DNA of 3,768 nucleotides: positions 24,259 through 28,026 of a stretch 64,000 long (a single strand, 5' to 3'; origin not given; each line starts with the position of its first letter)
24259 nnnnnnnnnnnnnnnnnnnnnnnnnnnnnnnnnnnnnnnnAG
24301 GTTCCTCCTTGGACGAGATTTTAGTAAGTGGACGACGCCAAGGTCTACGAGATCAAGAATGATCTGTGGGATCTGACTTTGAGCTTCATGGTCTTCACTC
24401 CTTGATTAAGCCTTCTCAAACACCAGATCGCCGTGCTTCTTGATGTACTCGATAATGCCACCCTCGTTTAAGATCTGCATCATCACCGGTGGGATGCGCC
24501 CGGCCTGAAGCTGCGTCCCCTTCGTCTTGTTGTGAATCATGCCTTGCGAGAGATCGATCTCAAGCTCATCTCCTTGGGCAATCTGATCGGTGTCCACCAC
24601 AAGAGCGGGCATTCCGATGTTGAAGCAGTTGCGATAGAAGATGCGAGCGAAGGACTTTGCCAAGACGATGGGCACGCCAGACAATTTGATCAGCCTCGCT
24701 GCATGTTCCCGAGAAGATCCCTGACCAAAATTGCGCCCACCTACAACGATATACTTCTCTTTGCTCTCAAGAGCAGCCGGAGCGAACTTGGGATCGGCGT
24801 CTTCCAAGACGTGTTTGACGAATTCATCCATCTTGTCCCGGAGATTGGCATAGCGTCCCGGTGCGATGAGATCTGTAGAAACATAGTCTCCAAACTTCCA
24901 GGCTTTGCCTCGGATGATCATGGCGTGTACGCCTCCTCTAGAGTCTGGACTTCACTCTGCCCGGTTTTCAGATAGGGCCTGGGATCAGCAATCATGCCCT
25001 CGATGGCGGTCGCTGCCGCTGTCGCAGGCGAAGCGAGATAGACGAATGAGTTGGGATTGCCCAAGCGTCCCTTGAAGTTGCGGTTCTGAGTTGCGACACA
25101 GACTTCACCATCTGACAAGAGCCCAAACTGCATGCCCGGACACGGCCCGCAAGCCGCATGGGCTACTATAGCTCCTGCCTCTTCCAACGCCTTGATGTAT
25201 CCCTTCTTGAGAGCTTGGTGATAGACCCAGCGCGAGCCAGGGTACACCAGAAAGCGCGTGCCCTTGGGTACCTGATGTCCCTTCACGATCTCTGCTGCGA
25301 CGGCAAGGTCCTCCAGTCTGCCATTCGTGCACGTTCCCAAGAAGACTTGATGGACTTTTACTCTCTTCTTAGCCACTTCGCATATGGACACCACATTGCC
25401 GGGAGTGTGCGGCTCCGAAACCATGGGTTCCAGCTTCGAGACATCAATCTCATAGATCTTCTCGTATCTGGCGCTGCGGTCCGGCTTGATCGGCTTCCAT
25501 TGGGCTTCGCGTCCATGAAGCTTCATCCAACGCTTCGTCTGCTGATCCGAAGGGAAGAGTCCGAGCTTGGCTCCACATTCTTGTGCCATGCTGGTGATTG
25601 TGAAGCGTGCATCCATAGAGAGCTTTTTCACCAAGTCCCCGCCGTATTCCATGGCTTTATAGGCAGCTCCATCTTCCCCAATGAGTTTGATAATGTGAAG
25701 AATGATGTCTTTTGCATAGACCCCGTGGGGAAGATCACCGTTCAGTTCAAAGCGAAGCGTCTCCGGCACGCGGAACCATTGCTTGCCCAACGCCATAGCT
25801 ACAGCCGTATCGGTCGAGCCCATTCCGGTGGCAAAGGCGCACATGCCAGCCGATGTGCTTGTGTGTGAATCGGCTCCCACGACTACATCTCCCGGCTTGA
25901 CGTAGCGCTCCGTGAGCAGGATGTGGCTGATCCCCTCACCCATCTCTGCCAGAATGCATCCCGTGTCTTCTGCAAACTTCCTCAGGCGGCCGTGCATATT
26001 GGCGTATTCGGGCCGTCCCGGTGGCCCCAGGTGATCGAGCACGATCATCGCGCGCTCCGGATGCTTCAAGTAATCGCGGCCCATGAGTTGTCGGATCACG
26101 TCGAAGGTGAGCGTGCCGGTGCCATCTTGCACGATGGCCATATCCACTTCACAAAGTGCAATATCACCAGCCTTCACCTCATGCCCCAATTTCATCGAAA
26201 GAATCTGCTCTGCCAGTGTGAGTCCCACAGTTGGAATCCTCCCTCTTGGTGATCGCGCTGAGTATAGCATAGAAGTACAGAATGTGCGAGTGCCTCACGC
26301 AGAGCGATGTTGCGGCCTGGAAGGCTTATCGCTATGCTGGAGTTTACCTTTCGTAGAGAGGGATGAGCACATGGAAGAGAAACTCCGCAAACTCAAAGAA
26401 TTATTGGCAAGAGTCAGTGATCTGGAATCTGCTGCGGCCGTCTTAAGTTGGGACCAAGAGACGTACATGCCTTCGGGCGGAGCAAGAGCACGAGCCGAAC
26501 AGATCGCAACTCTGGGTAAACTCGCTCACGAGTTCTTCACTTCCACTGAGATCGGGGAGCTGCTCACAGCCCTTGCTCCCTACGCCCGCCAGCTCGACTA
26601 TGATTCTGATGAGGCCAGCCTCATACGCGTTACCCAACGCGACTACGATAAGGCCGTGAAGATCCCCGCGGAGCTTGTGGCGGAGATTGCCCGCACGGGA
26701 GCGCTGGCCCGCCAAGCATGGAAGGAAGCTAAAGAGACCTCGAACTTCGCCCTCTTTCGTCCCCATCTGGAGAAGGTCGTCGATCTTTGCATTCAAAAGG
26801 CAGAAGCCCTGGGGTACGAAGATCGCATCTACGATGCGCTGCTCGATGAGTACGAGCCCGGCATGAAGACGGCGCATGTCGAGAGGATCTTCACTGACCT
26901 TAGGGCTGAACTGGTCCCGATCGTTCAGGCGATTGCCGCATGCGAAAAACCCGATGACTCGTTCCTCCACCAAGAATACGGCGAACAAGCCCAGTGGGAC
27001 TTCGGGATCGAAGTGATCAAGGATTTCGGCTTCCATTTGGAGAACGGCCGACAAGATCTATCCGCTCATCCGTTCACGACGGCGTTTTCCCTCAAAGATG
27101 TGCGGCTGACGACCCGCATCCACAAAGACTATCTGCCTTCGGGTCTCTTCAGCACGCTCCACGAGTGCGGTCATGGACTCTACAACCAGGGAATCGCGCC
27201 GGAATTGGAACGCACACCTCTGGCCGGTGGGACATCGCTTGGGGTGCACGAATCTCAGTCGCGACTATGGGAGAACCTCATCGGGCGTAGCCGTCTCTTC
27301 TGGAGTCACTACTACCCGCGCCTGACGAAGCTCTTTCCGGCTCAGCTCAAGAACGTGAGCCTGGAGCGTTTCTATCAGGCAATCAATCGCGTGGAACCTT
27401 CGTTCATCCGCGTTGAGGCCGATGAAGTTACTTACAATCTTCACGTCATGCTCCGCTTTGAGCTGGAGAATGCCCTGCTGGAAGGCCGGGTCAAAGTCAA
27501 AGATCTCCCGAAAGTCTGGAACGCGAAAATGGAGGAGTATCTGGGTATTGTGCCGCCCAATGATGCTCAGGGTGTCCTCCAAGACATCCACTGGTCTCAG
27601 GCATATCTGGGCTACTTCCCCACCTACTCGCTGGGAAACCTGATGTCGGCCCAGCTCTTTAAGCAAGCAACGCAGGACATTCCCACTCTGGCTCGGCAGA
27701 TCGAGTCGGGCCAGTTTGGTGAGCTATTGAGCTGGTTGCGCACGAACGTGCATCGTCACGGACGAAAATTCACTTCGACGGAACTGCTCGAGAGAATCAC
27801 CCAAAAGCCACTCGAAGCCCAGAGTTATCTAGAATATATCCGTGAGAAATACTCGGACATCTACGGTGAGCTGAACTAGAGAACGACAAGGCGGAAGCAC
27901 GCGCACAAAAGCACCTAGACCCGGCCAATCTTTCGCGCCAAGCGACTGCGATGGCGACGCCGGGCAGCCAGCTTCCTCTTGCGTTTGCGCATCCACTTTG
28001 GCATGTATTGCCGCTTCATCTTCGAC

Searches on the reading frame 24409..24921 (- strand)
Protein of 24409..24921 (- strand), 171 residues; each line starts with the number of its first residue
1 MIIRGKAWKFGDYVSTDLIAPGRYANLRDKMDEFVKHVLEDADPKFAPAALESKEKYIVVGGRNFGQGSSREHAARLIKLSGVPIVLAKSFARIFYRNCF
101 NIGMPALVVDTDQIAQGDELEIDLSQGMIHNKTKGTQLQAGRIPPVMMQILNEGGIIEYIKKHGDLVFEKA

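Call 39: search_protein_families(library=pfam, proteins=[window:24409-24921:-], max_evalue=0.00001)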
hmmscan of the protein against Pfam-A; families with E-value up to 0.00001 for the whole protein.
window:24409-24921:- (171 aa): 2 families
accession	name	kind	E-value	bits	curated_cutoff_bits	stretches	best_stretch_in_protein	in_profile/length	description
PF00694.25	Aconitase_C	-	2.8e-18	66.9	22.8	1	50-107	66-126/131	Aconitase C-terminal domain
PF06434.19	Aconitase_2_N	-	4e-07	30.4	27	0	14-160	10-170/204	Aconitate hydratase 2 N-terminus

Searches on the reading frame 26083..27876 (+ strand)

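Call 39: search_protein_families(library=pfam, proteins=[window:26083-27876:+], max_evalue=0.00001)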
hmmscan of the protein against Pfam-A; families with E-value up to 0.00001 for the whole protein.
window:26083-27876:+ (598 aa): 1 family
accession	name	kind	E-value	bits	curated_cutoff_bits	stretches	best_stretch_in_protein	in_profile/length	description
PF02074.21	Peptidase_M32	-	2.5e-184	613.9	25.1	1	104-590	2-489/489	Carboxypeptidase Taq (M32) metallopeptidase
